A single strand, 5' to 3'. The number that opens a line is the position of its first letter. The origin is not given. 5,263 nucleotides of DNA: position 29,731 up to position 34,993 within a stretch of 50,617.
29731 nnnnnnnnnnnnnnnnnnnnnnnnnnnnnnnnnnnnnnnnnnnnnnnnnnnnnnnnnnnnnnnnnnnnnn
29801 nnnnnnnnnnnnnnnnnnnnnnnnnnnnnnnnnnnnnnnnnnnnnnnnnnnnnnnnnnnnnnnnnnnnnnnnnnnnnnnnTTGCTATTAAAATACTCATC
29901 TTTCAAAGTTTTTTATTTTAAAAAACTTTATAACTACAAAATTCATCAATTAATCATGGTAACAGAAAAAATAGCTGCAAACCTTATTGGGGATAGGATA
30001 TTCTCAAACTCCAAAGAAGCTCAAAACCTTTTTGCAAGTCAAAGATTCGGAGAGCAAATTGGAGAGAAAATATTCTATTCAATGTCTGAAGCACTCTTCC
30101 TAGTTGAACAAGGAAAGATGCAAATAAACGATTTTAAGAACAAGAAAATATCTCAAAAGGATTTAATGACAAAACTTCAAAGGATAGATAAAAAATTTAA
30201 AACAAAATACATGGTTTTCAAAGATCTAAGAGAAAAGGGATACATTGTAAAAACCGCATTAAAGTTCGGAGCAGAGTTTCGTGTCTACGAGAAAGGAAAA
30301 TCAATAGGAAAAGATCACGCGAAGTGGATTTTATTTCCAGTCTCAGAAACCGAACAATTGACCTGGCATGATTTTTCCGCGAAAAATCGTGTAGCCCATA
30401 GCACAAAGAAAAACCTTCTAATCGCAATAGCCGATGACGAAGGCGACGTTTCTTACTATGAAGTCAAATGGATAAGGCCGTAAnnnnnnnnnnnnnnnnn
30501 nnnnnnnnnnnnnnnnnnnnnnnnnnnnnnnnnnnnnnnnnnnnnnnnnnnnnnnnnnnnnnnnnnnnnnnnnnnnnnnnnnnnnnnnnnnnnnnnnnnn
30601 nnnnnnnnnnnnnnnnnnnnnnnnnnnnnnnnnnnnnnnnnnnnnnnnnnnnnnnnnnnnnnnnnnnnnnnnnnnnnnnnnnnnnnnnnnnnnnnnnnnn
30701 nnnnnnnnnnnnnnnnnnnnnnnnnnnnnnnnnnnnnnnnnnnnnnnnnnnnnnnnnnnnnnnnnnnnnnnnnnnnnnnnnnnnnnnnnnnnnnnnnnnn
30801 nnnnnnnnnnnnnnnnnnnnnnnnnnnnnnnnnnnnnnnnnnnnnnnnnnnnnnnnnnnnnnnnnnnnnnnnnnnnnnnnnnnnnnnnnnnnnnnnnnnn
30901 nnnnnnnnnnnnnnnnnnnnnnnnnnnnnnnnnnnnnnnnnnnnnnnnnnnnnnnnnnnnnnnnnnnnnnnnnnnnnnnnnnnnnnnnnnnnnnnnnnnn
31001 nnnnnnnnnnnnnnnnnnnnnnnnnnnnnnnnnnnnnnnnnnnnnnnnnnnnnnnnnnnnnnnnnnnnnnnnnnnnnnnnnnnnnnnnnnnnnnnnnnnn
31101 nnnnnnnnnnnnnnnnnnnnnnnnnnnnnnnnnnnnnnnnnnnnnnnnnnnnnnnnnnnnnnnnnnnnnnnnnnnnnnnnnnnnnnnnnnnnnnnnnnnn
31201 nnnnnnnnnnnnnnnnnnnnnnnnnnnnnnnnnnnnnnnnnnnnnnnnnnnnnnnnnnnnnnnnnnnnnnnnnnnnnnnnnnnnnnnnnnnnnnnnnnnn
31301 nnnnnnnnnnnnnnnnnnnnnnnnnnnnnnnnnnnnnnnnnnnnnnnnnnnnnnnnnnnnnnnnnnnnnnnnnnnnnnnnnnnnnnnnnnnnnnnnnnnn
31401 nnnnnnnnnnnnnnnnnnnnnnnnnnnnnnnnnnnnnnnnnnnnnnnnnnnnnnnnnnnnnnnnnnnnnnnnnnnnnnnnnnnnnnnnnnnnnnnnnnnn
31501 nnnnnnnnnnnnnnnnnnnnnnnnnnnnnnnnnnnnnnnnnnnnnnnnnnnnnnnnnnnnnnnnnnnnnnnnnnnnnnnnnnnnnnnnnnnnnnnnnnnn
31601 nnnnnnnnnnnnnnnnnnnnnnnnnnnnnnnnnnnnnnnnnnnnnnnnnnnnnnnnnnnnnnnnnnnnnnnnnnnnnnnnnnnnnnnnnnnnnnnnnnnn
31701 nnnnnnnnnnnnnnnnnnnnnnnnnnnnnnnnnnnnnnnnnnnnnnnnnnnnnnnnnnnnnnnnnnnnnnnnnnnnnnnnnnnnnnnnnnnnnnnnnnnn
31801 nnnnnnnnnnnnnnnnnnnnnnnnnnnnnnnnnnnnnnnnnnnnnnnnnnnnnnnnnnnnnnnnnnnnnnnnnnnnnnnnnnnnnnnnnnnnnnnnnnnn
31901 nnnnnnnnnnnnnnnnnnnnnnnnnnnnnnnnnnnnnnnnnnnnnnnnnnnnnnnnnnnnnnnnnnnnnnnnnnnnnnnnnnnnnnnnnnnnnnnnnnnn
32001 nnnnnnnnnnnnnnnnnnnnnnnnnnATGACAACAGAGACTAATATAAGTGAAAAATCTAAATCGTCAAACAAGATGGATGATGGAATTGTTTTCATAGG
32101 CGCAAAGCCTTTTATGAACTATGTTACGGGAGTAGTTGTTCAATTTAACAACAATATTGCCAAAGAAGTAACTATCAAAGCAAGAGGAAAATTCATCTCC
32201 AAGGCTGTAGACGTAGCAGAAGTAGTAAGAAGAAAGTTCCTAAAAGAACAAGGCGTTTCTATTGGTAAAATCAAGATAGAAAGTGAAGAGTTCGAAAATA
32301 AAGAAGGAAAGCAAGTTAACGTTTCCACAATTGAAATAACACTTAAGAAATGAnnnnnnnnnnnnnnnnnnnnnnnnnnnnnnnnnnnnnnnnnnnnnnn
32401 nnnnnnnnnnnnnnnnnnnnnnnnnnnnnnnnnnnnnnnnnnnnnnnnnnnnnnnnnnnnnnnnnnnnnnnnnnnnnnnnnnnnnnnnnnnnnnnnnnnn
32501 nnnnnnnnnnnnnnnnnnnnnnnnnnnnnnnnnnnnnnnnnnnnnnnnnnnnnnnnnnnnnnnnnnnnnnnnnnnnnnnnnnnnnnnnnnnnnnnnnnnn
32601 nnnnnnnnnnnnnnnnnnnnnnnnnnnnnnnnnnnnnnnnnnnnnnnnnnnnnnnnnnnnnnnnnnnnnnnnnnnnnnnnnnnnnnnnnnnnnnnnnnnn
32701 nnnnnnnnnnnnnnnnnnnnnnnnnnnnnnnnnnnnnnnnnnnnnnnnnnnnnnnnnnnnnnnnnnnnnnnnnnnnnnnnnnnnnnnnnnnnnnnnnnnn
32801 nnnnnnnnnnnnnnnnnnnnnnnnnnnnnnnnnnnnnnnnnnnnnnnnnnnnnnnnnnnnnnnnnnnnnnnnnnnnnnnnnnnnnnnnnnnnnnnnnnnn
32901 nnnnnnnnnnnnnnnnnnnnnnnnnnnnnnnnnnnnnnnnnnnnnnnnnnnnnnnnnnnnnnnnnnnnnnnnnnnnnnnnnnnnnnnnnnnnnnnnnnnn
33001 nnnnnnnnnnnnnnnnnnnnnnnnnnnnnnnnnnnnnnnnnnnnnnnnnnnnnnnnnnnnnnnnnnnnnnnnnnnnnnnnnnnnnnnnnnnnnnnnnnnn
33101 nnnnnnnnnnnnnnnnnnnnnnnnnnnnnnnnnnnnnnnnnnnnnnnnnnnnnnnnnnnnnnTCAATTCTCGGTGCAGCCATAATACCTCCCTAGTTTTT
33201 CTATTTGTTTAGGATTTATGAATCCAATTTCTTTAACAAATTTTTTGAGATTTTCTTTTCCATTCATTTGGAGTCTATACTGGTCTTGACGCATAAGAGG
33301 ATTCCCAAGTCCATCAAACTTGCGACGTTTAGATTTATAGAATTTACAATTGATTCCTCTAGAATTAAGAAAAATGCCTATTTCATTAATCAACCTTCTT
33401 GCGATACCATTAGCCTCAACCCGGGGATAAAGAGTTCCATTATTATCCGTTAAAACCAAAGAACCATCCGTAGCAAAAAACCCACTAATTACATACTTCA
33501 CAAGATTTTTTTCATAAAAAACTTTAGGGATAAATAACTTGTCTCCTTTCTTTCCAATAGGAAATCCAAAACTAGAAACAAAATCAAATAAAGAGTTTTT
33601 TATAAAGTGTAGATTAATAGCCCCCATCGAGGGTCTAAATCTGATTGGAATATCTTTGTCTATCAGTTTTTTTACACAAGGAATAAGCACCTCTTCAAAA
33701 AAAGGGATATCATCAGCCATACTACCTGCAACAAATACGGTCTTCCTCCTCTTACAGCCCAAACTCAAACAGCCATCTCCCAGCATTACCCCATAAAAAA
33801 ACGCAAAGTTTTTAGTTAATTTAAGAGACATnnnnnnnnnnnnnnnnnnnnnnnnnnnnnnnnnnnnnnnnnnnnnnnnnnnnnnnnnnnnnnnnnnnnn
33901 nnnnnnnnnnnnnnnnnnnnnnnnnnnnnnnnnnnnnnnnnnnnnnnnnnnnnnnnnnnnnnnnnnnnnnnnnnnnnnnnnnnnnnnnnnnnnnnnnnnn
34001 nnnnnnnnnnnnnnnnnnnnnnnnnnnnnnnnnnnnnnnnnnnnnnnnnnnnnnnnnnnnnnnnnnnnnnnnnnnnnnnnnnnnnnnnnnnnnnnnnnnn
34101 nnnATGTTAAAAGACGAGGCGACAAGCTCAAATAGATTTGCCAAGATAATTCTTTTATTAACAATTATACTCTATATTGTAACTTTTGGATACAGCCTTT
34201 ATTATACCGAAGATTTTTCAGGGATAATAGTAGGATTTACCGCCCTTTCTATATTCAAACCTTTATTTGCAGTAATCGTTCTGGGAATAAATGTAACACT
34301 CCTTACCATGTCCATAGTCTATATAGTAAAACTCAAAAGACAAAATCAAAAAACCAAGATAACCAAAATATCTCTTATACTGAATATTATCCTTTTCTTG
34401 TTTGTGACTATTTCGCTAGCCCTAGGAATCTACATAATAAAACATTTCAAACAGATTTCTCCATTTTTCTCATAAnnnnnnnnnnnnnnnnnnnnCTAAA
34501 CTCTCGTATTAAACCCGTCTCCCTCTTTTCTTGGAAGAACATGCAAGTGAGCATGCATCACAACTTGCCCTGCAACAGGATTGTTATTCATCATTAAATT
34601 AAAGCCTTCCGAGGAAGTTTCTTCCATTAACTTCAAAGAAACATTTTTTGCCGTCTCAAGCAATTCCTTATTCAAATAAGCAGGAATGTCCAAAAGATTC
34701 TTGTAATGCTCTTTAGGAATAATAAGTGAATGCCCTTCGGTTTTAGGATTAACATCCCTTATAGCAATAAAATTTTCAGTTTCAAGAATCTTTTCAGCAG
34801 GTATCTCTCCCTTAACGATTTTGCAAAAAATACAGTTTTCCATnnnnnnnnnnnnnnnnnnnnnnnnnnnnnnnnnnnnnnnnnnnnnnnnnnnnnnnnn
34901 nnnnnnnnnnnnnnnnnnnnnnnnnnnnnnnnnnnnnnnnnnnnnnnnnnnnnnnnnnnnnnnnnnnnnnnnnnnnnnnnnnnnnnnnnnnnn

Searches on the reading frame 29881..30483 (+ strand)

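Call 54: search_protein_families(library=pfam, proteins=[window:29881-30483:+], max_evalue=0.01)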
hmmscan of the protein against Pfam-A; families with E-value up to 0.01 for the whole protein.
window:29881-30483:+ (200 aa): 4 families
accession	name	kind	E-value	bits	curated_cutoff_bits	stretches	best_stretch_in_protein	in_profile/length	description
PF01974.23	tRNA_int_endo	-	2.1e-28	98.6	27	1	106-192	1-85/85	tRNA intron endonuclease, catalytic C-terminal domain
PF02778.19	tRNA_int_endo_N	-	1.4e-09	37.7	21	1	33-96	3-67/67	tRNA intron endonuclease, N-terminal domain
PF09631.16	Sen15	-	0.0019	18.9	22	1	139-195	30-91/101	Sen15 protein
PF12928.12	tRNA_int_end_N2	-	0.0077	16.7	24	0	54-82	38-67/69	tRNA-splicing endonuclease subunit sen54 N-term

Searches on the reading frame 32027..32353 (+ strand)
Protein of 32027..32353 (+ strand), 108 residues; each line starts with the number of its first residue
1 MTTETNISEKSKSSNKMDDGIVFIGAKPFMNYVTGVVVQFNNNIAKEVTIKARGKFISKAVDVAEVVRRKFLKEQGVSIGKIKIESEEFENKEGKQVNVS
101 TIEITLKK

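Call 20: search_protein_families(library=pfam, proteins=[window:32027-32353:+], max_evalue=0.01)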
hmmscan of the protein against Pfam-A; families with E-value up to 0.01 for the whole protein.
window:32027-32353:+ (108 aa): 1 family
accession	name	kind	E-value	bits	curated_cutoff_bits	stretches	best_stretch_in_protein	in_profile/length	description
PF01918.27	Alba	-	1.9e-17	63.2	25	1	21-85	2-65/66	Alba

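Call 68: find_encoding_contigs(protein=window:32027-32353:+, flank=3000, max_places=8)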
Protein window:32027-32353:+ (108 aa): 2 contigs read that carry it; 2 places shown.
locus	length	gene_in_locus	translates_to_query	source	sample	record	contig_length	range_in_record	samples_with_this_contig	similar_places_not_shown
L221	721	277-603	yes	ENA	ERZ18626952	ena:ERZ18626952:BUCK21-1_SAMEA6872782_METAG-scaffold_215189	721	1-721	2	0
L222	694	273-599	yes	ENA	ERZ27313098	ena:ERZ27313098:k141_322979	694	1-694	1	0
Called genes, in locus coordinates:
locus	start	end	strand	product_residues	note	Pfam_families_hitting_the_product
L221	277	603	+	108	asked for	PF01918:Alba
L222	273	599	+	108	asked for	PF01918:Alba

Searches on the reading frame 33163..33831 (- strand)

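Call 37: search_protein_families(library=pfam, proteins=[window:33163-33831:-], max_evalue=0.001)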
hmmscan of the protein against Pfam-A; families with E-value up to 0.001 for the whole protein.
window:33163-33831:- (222 aa): 1 family
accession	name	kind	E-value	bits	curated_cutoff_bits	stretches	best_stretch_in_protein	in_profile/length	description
PF14528.11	LAGLIDADG_3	-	9.9e-08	32.6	22.5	1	113-203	5-82/82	LAGLIDADG-like domain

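Call 64: search_protein_families(library=ncbifam, proteins=[window:33163-33831:-], max_evalue=0.01)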
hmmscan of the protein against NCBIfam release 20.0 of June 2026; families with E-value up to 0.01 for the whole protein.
window:33163-33831:- (222 aa): 5 families
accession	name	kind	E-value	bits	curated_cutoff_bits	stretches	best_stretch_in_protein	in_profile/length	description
NF011418.0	PRK14845.1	equivalog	2e-07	29.2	756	1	11-214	176-309/1049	translation initiation factor IF-2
NF005852.0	PRK07773.1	equivalog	1.4e-05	23.6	780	1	98-208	597-700/886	replicative DNA helicase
NF038162.1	RtcB_rel_intein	exception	4.7e-05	21.6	1150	1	72-206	312-446/961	intein-containing RtcB family protein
NF045703.1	rSAM_Tes_intein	exception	0.0013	16.6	1700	1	73-203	423-545/1040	tetraether lipid synthase Tes, intein-containing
NF003157.0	PRK04132.1-2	equivalog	0.0021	16.1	1103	1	81-213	237-352/864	replication factor C small subunit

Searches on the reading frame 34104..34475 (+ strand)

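Call 54: search_protein_families(library=pfam, proteins=[window:34104-34475:+], max_evalue=0.01)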
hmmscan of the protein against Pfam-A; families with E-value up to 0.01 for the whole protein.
window:34104-34475:+ (123 aa): 1 family
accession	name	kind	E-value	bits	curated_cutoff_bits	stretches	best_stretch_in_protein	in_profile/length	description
PF14150.11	YesK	-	0.0027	18.3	25.2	0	9-51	25-67/81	YesK-like protein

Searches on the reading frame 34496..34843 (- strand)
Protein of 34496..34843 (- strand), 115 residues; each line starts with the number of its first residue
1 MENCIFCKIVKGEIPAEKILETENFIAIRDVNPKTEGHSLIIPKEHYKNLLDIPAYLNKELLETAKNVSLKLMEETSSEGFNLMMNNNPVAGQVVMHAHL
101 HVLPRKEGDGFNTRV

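Call 54: search_protein_families(library=pfam, proteins=[window:34496-34843:-], max_evalue=0.01)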
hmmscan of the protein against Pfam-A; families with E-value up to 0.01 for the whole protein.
window:34496-34843:- (115 aa): 3 families
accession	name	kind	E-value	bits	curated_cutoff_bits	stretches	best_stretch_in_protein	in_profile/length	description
PF01230.28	HIT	-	3.9e-25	88.8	21.5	1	11-107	1-97/98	HIT domain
PF11969.13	DcpS_C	-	7.4e-18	65.5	24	1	3-105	1-102/114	Scavenger mRNA decapping enzyme C-term binding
PF04677.20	CwfJ_C_1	-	0.0089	16.3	21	0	3-104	13-108/122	Protein similar to CwfJ C-terminus 1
